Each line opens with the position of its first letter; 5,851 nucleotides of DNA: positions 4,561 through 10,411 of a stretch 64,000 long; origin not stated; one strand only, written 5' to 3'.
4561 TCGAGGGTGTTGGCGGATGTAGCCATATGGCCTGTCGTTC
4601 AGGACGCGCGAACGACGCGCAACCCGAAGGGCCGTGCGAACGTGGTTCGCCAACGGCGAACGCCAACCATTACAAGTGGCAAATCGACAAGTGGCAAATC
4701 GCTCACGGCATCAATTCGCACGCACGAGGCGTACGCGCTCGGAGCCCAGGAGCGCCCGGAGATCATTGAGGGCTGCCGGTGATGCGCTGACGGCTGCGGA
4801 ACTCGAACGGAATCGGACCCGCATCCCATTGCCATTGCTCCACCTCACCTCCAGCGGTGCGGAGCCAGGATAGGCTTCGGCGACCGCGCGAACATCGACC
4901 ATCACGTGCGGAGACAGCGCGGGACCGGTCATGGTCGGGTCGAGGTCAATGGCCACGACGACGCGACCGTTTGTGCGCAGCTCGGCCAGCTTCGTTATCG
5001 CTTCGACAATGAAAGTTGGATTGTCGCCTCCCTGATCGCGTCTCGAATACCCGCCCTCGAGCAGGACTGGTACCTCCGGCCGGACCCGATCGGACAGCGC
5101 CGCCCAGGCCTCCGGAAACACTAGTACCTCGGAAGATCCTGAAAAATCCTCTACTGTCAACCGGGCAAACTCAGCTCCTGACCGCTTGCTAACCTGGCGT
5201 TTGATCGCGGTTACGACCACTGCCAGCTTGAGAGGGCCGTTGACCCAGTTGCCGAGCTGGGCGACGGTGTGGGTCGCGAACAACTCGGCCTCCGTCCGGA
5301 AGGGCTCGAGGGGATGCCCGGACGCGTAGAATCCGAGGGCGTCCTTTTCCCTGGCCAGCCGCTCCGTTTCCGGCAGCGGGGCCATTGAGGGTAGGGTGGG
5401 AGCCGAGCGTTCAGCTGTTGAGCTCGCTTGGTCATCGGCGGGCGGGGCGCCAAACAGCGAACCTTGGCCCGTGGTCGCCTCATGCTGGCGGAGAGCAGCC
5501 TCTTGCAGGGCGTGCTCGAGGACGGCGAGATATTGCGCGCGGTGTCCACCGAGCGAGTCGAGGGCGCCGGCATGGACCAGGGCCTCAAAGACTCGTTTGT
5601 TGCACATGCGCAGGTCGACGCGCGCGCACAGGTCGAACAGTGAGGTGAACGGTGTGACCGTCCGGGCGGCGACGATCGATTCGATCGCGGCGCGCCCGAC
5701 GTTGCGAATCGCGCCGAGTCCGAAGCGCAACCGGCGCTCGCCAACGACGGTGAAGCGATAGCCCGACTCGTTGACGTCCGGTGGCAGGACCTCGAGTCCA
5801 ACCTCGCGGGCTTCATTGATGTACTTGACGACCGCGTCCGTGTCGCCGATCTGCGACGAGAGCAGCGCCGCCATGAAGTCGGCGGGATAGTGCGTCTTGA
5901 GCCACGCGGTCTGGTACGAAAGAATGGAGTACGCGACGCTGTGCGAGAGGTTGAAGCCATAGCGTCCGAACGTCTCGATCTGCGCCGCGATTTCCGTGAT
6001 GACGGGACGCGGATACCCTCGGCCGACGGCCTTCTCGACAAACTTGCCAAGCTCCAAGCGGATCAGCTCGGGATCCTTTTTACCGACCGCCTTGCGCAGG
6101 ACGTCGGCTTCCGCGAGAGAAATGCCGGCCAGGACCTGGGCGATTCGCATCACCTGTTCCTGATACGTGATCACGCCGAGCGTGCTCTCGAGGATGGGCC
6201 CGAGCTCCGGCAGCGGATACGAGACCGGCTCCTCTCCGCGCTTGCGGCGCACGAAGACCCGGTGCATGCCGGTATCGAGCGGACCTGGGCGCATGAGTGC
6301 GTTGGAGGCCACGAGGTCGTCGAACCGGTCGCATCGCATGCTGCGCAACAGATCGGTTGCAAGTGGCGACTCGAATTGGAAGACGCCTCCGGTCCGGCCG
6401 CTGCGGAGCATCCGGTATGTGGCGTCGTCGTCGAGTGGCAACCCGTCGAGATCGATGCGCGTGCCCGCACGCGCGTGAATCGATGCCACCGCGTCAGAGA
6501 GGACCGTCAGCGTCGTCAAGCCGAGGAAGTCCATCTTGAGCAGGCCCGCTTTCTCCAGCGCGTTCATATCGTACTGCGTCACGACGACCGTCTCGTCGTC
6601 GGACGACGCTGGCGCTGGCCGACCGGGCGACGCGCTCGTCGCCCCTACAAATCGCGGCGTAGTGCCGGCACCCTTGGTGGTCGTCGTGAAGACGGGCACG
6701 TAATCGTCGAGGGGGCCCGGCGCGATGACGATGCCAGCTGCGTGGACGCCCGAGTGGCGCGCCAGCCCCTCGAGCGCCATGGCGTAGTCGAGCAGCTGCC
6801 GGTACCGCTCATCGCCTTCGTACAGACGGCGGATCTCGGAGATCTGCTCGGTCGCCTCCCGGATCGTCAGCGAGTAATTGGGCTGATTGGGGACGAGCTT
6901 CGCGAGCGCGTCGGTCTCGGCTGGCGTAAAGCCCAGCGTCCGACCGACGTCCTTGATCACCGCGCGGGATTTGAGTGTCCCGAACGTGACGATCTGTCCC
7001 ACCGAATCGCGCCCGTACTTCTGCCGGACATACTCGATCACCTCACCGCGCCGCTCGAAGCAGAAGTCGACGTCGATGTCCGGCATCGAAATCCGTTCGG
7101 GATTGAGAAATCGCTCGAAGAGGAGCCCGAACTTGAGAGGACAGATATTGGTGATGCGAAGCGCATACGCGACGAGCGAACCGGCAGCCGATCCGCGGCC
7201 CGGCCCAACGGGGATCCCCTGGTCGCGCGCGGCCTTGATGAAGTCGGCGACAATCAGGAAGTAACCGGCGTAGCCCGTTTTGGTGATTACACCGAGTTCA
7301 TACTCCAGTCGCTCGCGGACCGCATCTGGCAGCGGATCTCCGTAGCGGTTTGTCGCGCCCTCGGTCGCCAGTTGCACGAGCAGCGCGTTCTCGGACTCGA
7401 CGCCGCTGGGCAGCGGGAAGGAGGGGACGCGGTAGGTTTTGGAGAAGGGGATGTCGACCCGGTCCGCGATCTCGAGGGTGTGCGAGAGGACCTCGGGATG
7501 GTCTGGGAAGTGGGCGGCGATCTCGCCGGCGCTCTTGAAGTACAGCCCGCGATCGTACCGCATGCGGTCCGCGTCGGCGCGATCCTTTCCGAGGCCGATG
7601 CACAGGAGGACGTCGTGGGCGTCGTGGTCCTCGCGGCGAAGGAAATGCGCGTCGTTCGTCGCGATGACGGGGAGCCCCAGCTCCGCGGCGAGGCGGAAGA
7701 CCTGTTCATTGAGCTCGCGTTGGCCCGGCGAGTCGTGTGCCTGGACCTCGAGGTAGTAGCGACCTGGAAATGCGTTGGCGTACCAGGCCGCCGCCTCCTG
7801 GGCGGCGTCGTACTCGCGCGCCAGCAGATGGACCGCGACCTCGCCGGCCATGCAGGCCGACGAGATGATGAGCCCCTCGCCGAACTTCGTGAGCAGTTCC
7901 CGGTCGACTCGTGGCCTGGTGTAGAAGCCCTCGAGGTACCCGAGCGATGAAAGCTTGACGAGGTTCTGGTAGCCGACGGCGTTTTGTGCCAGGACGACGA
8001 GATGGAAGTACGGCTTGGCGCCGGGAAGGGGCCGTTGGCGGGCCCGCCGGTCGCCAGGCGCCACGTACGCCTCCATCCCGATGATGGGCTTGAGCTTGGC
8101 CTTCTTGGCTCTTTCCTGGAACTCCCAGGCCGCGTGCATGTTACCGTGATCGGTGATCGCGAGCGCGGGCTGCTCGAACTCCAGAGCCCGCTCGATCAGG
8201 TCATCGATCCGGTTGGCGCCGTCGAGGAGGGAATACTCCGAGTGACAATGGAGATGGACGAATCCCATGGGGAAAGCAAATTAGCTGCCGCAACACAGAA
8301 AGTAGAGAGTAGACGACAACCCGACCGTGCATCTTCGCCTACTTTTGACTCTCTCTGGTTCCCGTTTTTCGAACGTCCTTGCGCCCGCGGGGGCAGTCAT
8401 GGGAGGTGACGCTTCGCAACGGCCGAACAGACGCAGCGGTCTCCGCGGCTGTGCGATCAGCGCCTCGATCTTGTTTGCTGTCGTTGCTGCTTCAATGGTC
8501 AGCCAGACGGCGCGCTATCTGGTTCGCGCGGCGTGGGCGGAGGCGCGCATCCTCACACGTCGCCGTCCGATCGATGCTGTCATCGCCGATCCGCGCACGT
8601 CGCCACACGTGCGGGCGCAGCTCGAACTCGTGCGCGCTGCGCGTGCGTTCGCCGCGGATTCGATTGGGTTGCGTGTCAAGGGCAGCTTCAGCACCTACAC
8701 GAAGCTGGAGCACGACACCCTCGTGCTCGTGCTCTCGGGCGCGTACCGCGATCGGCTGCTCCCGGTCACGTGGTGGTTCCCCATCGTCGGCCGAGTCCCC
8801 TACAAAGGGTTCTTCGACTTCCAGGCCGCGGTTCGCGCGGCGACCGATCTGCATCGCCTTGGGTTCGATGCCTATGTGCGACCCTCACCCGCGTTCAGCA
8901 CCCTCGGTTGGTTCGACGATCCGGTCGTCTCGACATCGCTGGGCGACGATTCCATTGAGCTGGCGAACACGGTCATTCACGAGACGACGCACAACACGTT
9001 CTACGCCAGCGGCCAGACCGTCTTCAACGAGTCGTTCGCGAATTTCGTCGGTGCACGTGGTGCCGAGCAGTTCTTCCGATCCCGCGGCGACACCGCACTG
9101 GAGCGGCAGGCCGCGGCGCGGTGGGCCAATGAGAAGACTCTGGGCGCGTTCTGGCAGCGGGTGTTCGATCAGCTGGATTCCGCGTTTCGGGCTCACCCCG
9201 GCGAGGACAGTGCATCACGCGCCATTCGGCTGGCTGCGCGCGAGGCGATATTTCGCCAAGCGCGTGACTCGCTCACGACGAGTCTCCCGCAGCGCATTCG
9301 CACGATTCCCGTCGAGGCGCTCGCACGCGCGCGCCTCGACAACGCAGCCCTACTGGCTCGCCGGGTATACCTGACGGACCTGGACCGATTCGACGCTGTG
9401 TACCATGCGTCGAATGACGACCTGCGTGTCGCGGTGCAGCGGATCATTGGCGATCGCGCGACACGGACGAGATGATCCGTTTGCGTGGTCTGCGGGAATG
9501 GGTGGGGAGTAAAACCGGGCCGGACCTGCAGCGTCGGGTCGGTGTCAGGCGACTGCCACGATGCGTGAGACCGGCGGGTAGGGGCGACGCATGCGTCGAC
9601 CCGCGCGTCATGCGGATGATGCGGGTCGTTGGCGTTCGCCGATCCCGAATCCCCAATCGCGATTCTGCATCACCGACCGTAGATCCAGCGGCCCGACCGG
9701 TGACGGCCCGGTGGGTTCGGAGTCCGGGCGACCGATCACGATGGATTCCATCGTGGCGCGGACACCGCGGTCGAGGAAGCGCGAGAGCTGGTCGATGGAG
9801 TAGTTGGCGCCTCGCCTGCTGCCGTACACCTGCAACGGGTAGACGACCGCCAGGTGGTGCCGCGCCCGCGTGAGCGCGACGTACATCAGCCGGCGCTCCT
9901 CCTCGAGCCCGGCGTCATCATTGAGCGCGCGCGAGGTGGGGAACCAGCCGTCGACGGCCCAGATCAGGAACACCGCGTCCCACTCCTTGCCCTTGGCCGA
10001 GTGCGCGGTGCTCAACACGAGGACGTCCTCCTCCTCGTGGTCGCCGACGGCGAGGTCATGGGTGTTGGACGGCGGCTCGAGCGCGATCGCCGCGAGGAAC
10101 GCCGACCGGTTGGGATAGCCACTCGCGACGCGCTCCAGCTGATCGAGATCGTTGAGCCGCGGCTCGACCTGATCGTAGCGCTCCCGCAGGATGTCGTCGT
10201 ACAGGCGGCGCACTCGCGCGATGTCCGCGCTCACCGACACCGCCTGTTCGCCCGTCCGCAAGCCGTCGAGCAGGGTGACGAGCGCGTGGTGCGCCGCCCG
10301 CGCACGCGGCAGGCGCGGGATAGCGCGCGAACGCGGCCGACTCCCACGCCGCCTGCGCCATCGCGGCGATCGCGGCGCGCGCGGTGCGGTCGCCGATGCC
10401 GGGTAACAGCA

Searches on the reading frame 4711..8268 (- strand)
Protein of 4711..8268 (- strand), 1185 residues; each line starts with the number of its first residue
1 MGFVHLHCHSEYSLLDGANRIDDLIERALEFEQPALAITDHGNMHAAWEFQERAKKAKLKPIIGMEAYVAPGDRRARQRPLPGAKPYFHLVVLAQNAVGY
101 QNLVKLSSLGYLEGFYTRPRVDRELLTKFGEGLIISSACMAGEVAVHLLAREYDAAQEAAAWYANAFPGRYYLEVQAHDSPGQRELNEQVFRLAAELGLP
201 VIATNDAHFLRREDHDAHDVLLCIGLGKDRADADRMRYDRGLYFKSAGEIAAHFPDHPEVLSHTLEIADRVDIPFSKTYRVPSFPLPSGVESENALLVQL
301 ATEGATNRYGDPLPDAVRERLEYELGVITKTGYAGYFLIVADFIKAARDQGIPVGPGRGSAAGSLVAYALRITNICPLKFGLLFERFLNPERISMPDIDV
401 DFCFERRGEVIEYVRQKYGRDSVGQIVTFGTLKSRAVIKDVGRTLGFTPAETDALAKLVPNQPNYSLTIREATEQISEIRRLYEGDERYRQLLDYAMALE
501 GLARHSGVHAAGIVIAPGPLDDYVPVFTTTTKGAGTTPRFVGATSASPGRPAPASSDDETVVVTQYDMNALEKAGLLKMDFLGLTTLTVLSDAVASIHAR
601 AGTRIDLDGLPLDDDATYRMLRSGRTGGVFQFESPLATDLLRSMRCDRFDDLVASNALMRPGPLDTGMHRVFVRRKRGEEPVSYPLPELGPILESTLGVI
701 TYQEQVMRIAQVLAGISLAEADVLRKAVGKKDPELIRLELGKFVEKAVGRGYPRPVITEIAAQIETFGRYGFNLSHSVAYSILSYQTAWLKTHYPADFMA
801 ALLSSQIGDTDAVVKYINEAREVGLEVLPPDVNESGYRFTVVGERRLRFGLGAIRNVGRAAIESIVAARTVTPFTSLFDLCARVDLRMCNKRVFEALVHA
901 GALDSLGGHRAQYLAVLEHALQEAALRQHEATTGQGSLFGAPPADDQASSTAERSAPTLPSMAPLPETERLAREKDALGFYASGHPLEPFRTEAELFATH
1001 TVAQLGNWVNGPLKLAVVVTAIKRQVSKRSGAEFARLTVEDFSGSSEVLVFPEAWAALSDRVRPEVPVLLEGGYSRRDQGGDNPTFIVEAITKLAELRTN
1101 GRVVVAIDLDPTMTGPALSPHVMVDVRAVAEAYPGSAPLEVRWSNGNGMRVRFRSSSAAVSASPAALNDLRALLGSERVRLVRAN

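Call 39: search_protein_families(library=pfam, proteins=[window:4711-8268:-])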
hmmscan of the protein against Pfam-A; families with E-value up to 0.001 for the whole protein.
window:4711-8268:- (1185 aa): 5 families
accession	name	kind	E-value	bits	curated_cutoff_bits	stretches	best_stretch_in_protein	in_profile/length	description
PF07733.18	DNA_pol3_alpha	-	3.9e-100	335.2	23.9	2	297-534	3-238/260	Bacterial DNA polymerase III alpha NTPase domain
PF17657.6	DNA_pol3_finger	-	3.1e-55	186.5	22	1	586-749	1-164/166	Bacterial DNA polymerase III alpha subunit finger domain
PF02811.25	PHP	-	1.1e-53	182.4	26.4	1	5-178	1-164/164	PHP domain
PF14579.12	HHH_6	-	1.6e-30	105.6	25.6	1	824-912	1-89/90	Helix-hairpin-helix motif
PF01336.31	tRNA_anti-codon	-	5.8e-06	26.6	27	1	1015-1094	3-75/75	OB-fold nucleic acid binding domain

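Call 51: find_homologous_proteins(query=window:4711-8268:-, max_evalue=1e-50)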
Query window:4711-8268:- (1185 aa): 8000 proteins with E <= 1e-50 among 8000 candidates; the best 120 are listed.
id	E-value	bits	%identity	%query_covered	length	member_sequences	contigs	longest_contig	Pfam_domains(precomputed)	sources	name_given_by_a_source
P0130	0.0e+0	2666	100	100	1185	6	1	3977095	PF02811.27,PF14579.13,PF01336.32,PF17657.7,PF07733.19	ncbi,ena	-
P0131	0.0e+0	2346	88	100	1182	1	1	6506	PF02811.27,PF14579.13,PF01336.32,PF17657.7,PF07733.19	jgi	jgi:DNA polymerase III subunit alpha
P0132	0.0e+0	2341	87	100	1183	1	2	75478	PF02811.27,PF14579.13,PF01336.32,PF17657.7,PF07733.19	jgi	-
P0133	0.0e+0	2340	87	100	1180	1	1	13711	PF02811.27,PF14579.13,PF01336.32,PF17657.7,PF07733.19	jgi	jgi:DNA polymerase III subunit alpha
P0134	0.0e+0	2339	87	100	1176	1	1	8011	PF02811.27,PF14579.13,PF01336.32,PF17657.7,PF07733.19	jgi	jgi:DNA polymerase III subunit alpha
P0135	0.0e+0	2206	81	100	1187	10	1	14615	PF02811.27,PF14579.13,PF01336.32,PF17657.7,PF07733.19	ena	-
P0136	0.0e+0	2200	81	100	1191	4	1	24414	PF02811.27,PF14579.13,PF01336.32,PF17657.7,PF07733.19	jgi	jgi:DNA polymerase III subunit alpha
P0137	0.0e+0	2187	81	100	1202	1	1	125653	PF02811.27,PF14579.13,PF01336.32,PF17657.7,PF07733.19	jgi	jgi:DNA polymerase III subunit alpha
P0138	0.0e+0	2187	81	100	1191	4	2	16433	PF02811.27,PF14579.13,PF01336.32,PF17657.7,PF07733.19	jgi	jgi:DNA polymerase III subunit alpha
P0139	0.0e+0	2176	81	100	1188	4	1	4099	PF02811.27,PF14579.13,PF01336.32,PF17657.7,PF07733.19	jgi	jgi:DNA polymerase-3 subunit alpha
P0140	0.0e+0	2176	81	100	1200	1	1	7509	PF02811.27,PF14579.13,PF01336.32,PF17657.7,PF07733.19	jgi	jgi:DNA polymerase-3 subunit alpha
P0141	0.0e+0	2175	80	100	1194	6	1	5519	PF02811.27,PF14579.13,PF01336.32,PF17657.7,PF07733.19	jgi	jgi:DNA polymerase-3 subunit alpha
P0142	0.0e+0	2172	80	100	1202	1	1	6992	PF02811.27,PF14579.13,PF01336.32,PF17657.7,PF07733.19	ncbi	-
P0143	0.0e+0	2165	80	100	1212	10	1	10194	PF02811.27,PF14579.13,PF01336.32,PF17657.7,PF07733.19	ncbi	-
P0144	0.0e+0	2140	79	100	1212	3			PF02811.27,PF14579.13,PF01336.32,PF17657.7,PF07733.19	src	-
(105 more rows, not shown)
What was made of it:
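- The window is Gemmatimonadota (call 51).
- Tried and rejected: Taxonomy came instead from named DnaE orthologues (call 51).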

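Call 64: find_encoding_contigs(protein=P0132, flank=10000, max_places=2)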
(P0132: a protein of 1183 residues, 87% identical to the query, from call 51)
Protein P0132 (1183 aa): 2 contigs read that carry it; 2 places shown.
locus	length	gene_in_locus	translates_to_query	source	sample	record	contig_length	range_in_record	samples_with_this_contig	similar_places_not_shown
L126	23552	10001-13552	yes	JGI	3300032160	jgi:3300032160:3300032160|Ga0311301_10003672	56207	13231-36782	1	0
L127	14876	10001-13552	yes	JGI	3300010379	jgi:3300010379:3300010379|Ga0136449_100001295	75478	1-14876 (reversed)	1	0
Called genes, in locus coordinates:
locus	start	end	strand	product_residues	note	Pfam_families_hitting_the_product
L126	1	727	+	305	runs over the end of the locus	PF16881:LIAS_N, PF04055:Radical_SAM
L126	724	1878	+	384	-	PF00676:E1_dh, PF00456:Transketolase_N (weak)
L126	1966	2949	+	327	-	PF02779:Transket_pyr, PF02780:Transketolase_C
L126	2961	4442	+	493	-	PF00364:Biotin_lipoyl, PF02817:E3_binding, PF00198:2-oxoacid_dh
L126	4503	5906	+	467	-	PF00890:FAD_binding_2 (faint), PF01134:GIDA (weak), PF07992:Pyr_redox_2, PF12831:FAD_oxidored (weak), PF13738:Pyr_redox_3 (weak), PF00070:Pyr_redox, PF02737:3HCDH_N (weak), PF02852:Pyr_redox_dim, +1 more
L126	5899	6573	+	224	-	PF21948:LplA-B_cat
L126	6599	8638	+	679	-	PF00580:UvrD-helicase, PF13245:AAA_19, PF13604:AAA_30 (faint), PF13361:UvrD_C, PF13538:UvrD_C_2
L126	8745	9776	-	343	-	PF10023:Aminopep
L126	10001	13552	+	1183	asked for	PF02811:PHP, PF07733:DNA_pol3_alpha, PF17657:DNA_pol3_finger, PF14579:HHH_6, PF01336:tRNA_anti-codon (weak)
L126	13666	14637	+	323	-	PF03255:ACCA, PF01039:Carboxyl_trans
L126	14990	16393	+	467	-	PF04468:PSP1, PF28472:PSP1_3rd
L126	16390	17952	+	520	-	PF00133:tRNA-synt_1, PF01406:tRNA-synt_1e (weak), PF09334:tRNA-synt_1g, PF00133:tRNA-synt_1, PF19303:Anticodon_3 (weak), PF08264:Anticodon_1 (faint)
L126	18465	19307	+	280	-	PF01551:Peptidase_M23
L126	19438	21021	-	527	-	-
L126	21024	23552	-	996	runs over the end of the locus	PF13620:CarboxypepD_reg, PF13715:CarbopepD_reg_2, PF07715:Plug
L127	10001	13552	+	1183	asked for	PF02811:PHP, PF07733:DNA_pol3_alpha, PF17657:DNA_pol3_finger, PF14579:HHH_6, PF01336:tRNA_anti-codon (weak)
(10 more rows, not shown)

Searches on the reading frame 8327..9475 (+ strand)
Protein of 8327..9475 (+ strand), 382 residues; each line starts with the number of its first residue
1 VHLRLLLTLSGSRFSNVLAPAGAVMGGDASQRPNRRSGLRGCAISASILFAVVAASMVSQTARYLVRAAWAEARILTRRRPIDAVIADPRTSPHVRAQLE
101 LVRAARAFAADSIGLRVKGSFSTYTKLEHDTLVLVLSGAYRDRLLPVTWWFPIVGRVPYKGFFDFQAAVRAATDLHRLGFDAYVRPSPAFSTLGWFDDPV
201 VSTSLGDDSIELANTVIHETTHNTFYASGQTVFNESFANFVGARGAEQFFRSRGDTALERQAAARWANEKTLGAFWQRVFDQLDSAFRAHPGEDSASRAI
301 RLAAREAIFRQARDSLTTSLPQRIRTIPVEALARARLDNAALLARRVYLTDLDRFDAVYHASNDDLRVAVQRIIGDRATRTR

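Call 39: search_protein_families(library=pfam, proteins=[window:8327-9475:+])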
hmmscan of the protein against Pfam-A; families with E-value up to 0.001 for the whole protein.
window:8327-9475:+ (382 aa): 1 family
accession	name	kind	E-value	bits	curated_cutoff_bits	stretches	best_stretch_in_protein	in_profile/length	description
PF10023.15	Aminopep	-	4.6e-81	273.1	25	1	64-372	2-306/322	Putative aminopeptidase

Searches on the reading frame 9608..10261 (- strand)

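Call 39: search_protein_families(library=pfam, proteins=[window:9608-10261:-])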
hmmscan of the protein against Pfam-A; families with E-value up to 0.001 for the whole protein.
window:9608-10261:- (217 aa): 3 families
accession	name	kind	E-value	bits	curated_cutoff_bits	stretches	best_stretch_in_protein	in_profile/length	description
PF13361.12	UvrD_C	-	8.5e-20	71.9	25.6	1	73-141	276-347/350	UvrD-like helicase C-terminal domain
PF13538.12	UvrD_C_2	-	4.3e-11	42.9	27.4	1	82-140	3-52/52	UvrD-like helicase C-terminal domain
PF13087.12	AAA_12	-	0.0003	20.8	27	1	78-140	136-191/195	AAA domain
